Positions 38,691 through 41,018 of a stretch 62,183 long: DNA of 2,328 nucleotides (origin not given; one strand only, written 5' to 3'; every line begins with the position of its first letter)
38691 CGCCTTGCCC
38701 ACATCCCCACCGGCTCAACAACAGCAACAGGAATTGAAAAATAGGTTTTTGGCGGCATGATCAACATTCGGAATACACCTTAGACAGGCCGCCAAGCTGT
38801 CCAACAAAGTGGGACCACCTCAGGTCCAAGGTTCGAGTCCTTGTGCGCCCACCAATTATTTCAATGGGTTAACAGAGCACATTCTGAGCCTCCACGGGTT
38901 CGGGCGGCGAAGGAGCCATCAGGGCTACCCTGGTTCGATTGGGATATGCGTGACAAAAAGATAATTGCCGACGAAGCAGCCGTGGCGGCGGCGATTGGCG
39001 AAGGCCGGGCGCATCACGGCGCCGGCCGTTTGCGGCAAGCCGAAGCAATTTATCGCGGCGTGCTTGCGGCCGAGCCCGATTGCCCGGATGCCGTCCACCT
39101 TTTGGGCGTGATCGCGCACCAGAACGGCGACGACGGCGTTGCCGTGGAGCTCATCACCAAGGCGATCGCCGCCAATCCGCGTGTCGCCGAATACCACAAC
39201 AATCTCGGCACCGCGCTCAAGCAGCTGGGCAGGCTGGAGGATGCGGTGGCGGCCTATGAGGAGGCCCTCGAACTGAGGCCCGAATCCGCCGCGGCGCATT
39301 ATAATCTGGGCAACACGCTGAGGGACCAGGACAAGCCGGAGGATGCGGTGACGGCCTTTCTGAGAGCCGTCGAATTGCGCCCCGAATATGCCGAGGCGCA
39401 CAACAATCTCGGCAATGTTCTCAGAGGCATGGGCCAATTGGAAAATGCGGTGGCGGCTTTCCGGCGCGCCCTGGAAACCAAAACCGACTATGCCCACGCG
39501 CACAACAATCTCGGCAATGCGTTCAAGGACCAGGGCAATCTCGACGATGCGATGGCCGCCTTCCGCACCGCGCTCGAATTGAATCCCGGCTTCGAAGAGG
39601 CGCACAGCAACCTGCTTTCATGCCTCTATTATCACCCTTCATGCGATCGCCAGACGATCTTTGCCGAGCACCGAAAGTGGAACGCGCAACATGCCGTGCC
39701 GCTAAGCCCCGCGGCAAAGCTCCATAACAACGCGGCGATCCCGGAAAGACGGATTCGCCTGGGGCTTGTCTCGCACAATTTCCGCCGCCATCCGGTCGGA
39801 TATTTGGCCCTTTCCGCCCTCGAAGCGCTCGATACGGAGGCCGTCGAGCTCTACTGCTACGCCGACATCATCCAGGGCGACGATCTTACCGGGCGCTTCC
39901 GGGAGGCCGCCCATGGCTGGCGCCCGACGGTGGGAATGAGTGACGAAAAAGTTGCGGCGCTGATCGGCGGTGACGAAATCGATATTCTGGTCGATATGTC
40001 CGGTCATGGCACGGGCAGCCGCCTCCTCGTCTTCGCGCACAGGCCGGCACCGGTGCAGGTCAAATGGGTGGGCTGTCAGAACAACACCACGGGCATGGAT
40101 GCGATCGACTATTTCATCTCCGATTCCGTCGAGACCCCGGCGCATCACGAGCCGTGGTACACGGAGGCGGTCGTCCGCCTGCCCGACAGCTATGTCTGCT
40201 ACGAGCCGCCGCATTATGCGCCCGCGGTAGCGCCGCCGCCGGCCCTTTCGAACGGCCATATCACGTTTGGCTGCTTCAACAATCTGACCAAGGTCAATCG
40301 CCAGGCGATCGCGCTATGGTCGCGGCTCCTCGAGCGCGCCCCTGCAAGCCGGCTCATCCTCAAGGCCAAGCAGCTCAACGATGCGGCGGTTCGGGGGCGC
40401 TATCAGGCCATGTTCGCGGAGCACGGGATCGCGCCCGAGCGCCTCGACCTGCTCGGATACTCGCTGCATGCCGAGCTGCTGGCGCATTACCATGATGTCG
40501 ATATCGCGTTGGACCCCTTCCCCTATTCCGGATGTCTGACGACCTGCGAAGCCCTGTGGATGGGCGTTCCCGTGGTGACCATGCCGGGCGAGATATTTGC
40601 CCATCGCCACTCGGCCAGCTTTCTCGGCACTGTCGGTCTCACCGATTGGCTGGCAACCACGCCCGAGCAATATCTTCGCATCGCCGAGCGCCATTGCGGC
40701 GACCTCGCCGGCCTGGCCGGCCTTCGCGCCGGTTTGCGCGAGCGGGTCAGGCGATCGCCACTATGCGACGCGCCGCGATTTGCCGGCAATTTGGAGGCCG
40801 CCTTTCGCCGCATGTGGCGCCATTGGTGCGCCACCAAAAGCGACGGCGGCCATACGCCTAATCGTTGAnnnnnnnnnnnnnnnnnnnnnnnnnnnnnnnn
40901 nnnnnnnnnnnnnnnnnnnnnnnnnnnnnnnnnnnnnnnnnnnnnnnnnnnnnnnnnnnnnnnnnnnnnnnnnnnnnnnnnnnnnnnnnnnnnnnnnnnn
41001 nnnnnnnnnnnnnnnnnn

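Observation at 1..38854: ~38.8-kb molybdoenzyme-dense island bounded by IS remnants and a tRNA 3' fragment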

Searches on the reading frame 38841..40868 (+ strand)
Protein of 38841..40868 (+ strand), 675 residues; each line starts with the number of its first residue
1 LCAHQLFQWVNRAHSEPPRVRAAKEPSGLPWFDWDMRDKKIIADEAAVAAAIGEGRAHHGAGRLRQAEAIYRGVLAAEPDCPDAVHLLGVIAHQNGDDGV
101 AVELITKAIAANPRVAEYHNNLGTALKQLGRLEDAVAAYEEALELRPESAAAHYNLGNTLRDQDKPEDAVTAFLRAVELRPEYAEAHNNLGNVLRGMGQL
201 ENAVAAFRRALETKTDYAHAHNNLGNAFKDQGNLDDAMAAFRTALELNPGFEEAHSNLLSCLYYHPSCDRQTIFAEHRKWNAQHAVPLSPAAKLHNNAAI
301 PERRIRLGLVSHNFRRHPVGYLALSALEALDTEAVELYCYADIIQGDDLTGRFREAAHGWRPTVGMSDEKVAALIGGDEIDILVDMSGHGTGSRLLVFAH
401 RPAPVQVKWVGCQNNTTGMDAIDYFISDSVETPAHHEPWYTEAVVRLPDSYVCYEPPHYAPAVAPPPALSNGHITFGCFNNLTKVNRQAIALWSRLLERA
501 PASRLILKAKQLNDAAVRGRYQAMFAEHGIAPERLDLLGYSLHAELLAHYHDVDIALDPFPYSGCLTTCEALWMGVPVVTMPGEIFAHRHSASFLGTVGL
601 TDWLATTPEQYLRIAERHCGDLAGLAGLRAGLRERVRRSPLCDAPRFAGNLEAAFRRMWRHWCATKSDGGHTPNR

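Call 10: search_protein_families(library=pfam, proteins=[window:38841-40868:+], max_evalue=0.001)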
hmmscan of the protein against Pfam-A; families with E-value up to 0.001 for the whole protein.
window:38841-40868:+ (675 aa): 25 families
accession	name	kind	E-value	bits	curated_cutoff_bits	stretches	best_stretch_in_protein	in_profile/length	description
PF13844.12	Glyco_transf_41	-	1.9e-44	152.3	25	2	262-452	37-229/543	Glycosyl transferase family 41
PF00515.34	TPR_1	-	1.9e-39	132.3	27.8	4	220-251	3-34/34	Tetratricopeptide repeat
PF13432.12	TPR_16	-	4.6e-39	132.9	32.7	5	121-183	2-64/65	Tetratricopeptide repeat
PF13414.12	TPR_11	-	3.8e-38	129.3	26.8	4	123-160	1-38/42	TPR repeat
PF07719.23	TPR_2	-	1.3e-37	125.3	27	4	116-148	1-33/34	Tetratricopeptide repeat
PF13181.12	TPR_8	-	6.6e-36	119.8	25.7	4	116-148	1-33/34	Tetratricopeptide repeat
PF13424.12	TPR_12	-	7.4e-29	100.2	30.1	4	116-181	3-76/77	Tetratricopeptide repeat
PF13431.12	TPR_17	-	2.3e-26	90.3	24.4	3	138-170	1-33/34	Tetratricopeptide repeat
PF13428.12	TPR_14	-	5.8e-22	76.4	23.5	1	121-158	6-43/44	Tetratricopeptide repeat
PF13176.12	TPR_7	-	1.3e-21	75.3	27.9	0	186-216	1-31/36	Tetratricopeptide repeat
PF14559.12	TPR_19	-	8e-20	71.4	25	4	195-255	2-62/68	Tetratricopeptide repeat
PF13374.12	TPR_10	-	3.4e-16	59.1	27.5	1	120-146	6-32/42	Tetratricopeptide repeat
PF13174.12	TPR_6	-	5.4e-11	42.8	26.3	0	122-149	6-33/33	Tetratricopeptide repeat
PF23914.1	TPR_CcmH_CycH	-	2.1e-10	41.1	42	0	201-261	33-93/158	Cytochrome c-type biogenesis protein H TPR domain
PF24885.1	TPR_NPHP3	-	1.4e-07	31.6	100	0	182-247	97-170/239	Nephrocystin-3 TPR domain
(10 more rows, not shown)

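Call 17: find_homologous_proteins(query=window:38946-40865:+, max_evalue=1e-30)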
Query window:38946-40865:+ (640 aa): 7158 proteins with E <= 1e-30 among 8000 candidates; the best 120 are listed.
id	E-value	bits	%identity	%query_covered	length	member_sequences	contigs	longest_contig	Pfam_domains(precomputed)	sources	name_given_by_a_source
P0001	0.0e+0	1484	100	100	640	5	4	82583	PF13431.13,PF23914.2,PF13414.13,PF13176.13,PF24885.2,PF12569.15,PF13428.13,PF13844.13,PF13374.13,PF07721.21,PF14559.13,PF24575.2,PF13371.13,PF00515.35,PF12895.14,PF13424.13,PF21033.5,PF13432.13,PF13181.13,PF14561.13,PF07719.24,PF13174.13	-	-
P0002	0.0e+0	1323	91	97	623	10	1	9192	PF13431.13,PF23914.2,PF13414.13,PF13176.13,PF24885.2,PF13428.13,PF13844.13,PF13374.13,PF07721.21,PF14559.13,PF24575.2,PF13371.13,PF00515.35,PF12895.14,PF13424.13,PF21033.5,PF13432.13,PF13181.13,PF14561.13,PF07719.24,PF13174.13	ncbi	-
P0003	0.0e+0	1179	47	95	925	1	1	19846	PF10602.16,PF03704.24,PF09976.16,PF13414.13,PF04781.18,PF23938.2,PF10952.16,PF23558.2,PF06029.18,PF12569.15,PF23241.2,PF13844.13,PF13374.13,PF07721.21,PF24575.2,PF02259.30,PF00515.35,PF13424.13,PF13429.13,PF07719.24,PF13174.13,PF20308.5,PF25063.1,PF13431.13,PF23914.2,PF13176.13,PF24885.2,PF13428.13,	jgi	jgi:predicted O-linked N-acetylglucosamine transferase (SPINDLY family)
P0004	0.0e+0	1162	78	97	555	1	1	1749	PF13431.13,PF23914.2,PF13414.13,PF13176.13,PF13428.13,PF13844.13,PF13374.13,PF07721.21,PF14559.13,PF00515.35,PF13424.13,PF13432.13,PF13181.13,PF07719.24,PF13174.13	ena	-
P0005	0.0e+0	1158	79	97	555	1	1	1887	PF13431.13,PF13414.13,PF13176.13,PF13428.13,PF13844.13,PF13374.13,PF07721.21,PF14559.13,PF00515.35,PF13424.13,PF13432.13,PF13181.13,PF07719.24,PF13174.13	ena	-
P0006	0.0e+0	1115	48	94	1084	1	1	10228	PF03704.24,PF09976.16,PF13414.13,PF10952.16,PF12569.15,PF23241.2,PF13844.13,PF13374.13,PF07721.21,PF24575.2,PF02259.30,PF00515.35,PF13424.13,PF23233.2,PF13429.13,PF14561.13,PF07719.24,PF13174.13,PF20308.5,PF12931.14,PF25063.1,PF13431.13,PF23914.2,PF13176.13,PF13428.13,PF04733.21,PF25064.2,PF14559.13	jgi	jgi:predicted O-linked N-acetylglucosamine transferase (SPINDLY family)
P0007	0.0e+0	1110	49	95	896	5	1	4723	PF10602.16,PF03704.24,PF09976.16,PF13414.13,PF04781.18,PF21325.4,PF23938.2,PF23558.2,PF12569.15,PF12688.14,PF23241.2,PF13844.13,PF13374.13,PF07721.21,PF24575.2,PF02259.30,PF11846.15,PF00515.35,PF13424.13,PF28559.1,PF13429.13,PF07719.24,PF13174.13,PF20308.5,PF25063.1,PF13431.13,PF23914.2,PF13176.13,P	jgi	-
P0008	0.0e+0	1084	49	94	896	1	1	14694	PF10602.16,PF03704.24,PF09976.16,PF13414.13,PF23938.2,PF12569.15,PF23241.2,PF13844.13,PF13374.13,PF07721.21,PF24575.2,PF02259.30,PF00515.35,PF13424.13,PF28559.1,PF14938.13,PF23233.2,PF13429.13,PF07719.24,PF13174.13,PF20308.5,PF25063.1,PF13431.13,PF23914.2,PF13176.13,PF24885.2,PF06920.20,PF13428.13,P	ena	-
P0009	0.0e+0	1064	46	98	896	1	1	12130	PF03704.24,PF13414.13,PF04781.18,PF23558.2,PF13844.13,PF13374.13,PF07721.21,PF24575.2,PF02259.30,PF11846.15,PF00515.35,PF13424.13,PF13429.13,PF14561.13,PF07719.24,PF13174.13,PF20308.5,PF25063.1,PF13431.13,PF23914.2,PF13176.13,PF24885.2,PF13428.13,PF25064.2,PF14559.13,PF27595.1,PF13371.13,PF12895.14,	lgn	-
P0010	0.0e+0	1033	48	95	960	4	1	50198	PF10602.16,PF09976.16,PF25060.1,PF13414.13,PF04781.18,PF23938.2,PF10952.16,PF23558.2,PF17169.10,PF12688.14,PF23241.2,PF13844.13,PF13374.13,PF07721.21,PF23231.2,PF24575.2,PF02259.30,PF11846.15,PF00515.35,PF04212.25,PF13424.13,PF28559.1,PF23233.2,PF13429.13,PF14561.13,PF07719.24,PF13174.13,PF20308.5,P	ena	-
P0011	0.0e+0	1026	44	83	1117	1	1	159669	PF10602.16,PF03704.24,PF13414.13,PF10952.16,PF23558.2,PF12569.15,PF23241.2,PF13844.13,PF13374.13,PF07721.21,PF24575.2,PF02259.30,PF11846.15,PF00515.35,PF13424.13,PF13429.13,PF07719.24,PF13174.13,PF20308.5,PF25063.1,PF13431.13,PF23914.2,PF07720.19,PF13176.13,PF24885.2,PF13428.13,PF25064.2,PF14559.13,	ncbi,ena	-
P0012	0.0e+0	1019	44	95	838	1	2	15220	PF03704.24,PF13414.13,PF23558.2,PF17169.10,PF23241.2,PF13844.13,PF13374.13,PF07721.21,PF24575.2,PF02259.30,PF00515.35,PF13424.13,PF13429.13,PF07719.24,PF13174.13,PF20308.5,PF25063.1,PF13431.13,PF23914.2,PF13176.13,PF24885.2,PF13428.13,PF25064.2,PF14559.13,PF13371.13,PF17874.8,PF22860.3,PF12895.14,PF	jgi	jgi:predicted O-linked N-acetylglucosamine transferase (SPINDLY family)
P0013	0.0e+0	1017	45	94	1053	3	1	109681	PF10602.16,PF03704.24,PF09976.16,PF13414.13,PF04781.18,PF10952.16,PF23241.2,PF13844.13,PF13374.13,PF07721.21,PF24575.2,PF02259.30,PF11846.15,PF00515.35,PF13424.13,PF13429.13,PF14561.13,PF07719.24,PF13174.13,PF20308.5,PF25063.1,PF13431.13,PF23914.2,PF25062.2,PF25058.2,PF13176.13,PF24885.2,PF13428.13,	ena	-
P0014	3.5e-296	1002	90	74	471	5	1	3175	PF14559.13,PF13431.13,PF13414.13,PF00515.35,PF13424.13,PF13432.13,PF13844.13,PF13181.13,PF07719.24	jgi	jgi:predicted O-linked N-acetylglucosamine transferase (SPINDLY family)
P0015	3.0e-288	976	47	95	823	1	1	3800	PF10602.16,PF03704.24,PF13414.13,PF12569.15,PF13844.13,PF13374.13,PF07721.21,PF24575.2,PF02259.30,PF00515.35,PF13424.13,PF13429.13,PF07719.24,PF13174.13,PF20308.5,PF13431.13,PF23914.2,PF13176.13,PF24885.2,PF13428.13,PF14559.13,PF13371.13,PF17874.8,PF12895.14,PF21033.5,PF13432.13,PF13181.13,PF12968.1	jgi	jgi:protein O-GlcNAc transferase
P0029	2.5e-268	910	66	98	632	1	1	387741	PF13431.13,PF23914.2,PF13414.13,PF13176.13,PF13428.13,PF13844.13,PF13374.13,PF07721.21,PF14559.13,PF13371.13,PF00515.35,PF12895.14,PF13424.13,PF21033.5,PF13432.13,PF13181.13,PF07719.24,PF13174.13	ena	-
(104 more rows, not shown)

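Call 20: find_encoding_contigs(protein=P0002, flank=10000, max_places=4)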
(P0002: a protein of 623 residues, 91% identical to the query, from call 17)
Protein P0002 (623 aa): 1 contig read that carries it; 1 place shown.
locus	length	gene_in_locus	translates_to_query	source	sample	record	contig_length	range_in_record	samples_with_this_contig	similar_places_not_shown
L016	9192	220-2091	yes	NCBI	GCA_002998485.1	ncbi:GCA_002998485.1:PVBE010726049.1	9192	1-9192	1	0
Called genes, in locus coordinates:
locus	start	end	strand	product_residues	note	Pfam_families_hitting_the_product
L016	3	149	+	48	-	?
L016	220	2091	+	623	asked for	PF13432:TPR_16, PF13414:TPR_11, PF13424:TPR_12, PF13432:TPR_16, PF00515:TPR_1, PF13414:TPR_11, PF13424:TPR_12, PF13432:TPR_16, +32 more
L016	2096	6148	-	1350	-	PF05170:AsmA, PF05359:DUF748, PF13116:YhdP (faint), PF05170:AsmA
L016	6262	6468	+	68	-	PF13770:DUF4169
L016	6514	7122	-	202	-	-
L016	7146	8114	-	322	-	PF01430:HSP33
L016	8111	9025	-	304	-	PF02729:OTCace_N, PF00185:OTCace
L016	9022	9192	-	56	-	?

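Call 21: find_encoding_contigs(protein=P0029, flank=10000, max_places=3)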
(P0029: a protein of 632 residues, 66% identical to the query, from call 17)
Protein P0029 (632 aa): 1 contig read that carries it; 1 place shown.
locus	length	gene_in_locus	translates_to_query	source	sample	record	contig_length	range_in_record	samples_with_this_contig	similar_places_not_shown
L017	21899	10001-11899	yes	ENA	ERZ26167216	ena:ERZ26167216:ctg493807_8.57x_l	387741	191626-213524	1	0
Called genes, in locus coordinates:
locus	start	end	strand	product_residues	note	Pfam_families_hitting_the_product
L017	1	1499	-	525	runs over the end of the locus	PF00389:2-Hacid_dh, PF02826:2-Hacid_dh_C, PF19304:PGDH_inter, PF01842:ACT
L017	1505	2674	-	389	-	-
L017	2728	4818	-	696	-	PF06808:DctM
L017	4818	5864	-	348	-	PF16868:NMT1_3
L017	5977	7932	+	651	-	PF04879:Molybdop_Fe4S4, PF00384:Molybdopterin, PF01568:Molydop_binding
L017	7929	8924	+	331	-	PF01259:SAICAR_synt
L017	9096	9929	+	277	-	PF00561:Abhydrolase_1, PF12146:Hydrolase_4, PF12697:Abhydrolase_6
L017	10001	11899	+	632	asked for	PF13424:TPR_12 (weak), PF13432:TPR_16 (weak), PF14559:TPR_19, PF13424:TPR_12 (weak), PF13432:TPR_16, PF13414:TPR_11, PF13432:TPR_16, PF13844:Glyco_transf_41, +22 more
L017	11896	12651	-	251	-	PF00753:Lactamase_B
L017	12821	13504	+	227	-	-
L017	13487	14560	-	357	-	PF13384:HTH_23, PF13551:HTH_29, PF13565:HTH_32, PF13358:DDE_3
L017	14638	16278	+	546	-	PF13414:TPR_11, PF13424:TPR_12, PF13432:TPR_16, PF14559:TPR_19, PF23914:TPR_CcmH_CycH, PF00515:TPR_1, PF07719:TPR_2, PF13414:TPR_11, +22 more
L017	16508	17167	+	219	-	PF24885:TPR_NPHP3 (weak), PF00515:TPR_1 (faint), PF13181:TPR_8 (faint), PF13424:TPR_12, PF24885:TPR_NPHP3, PF13374:TPR_10, PF13424:TPR_12 (weak)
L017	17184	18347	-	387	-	PF02771:Acyl-CoA_dh_N, PF02770:Acyl-CoA_dh_M, PF00441:Acyl-CoA_dh_1, PF08028:Acyl-CoA_dh_2, PF22924:ACOX_C_alpha1 (faint)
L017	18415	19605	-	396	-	PF01425:Amidase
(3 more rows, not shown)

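Call 75: search_protein_families(library=pfam, proteins=[L016:3-149:+], max_evalue=1)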
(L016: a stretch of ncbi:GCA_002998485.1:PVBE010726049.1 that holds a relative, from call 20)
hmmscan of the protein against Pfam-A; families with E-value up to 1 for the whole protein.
L016:3-149:+ (48 aa): 2 families
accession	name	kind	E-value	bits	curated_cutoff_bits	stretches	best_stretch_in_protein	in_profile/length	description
PF12762.13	DDE_Tnp_IS1595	-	7.5e-05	23.2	27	1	2-38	116-153/153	ISXO2-like transposase domain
PF23939.1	DUF7274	-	0.096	13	24.5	1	21-41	26-47/75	Domain of unknown function (DUF7274)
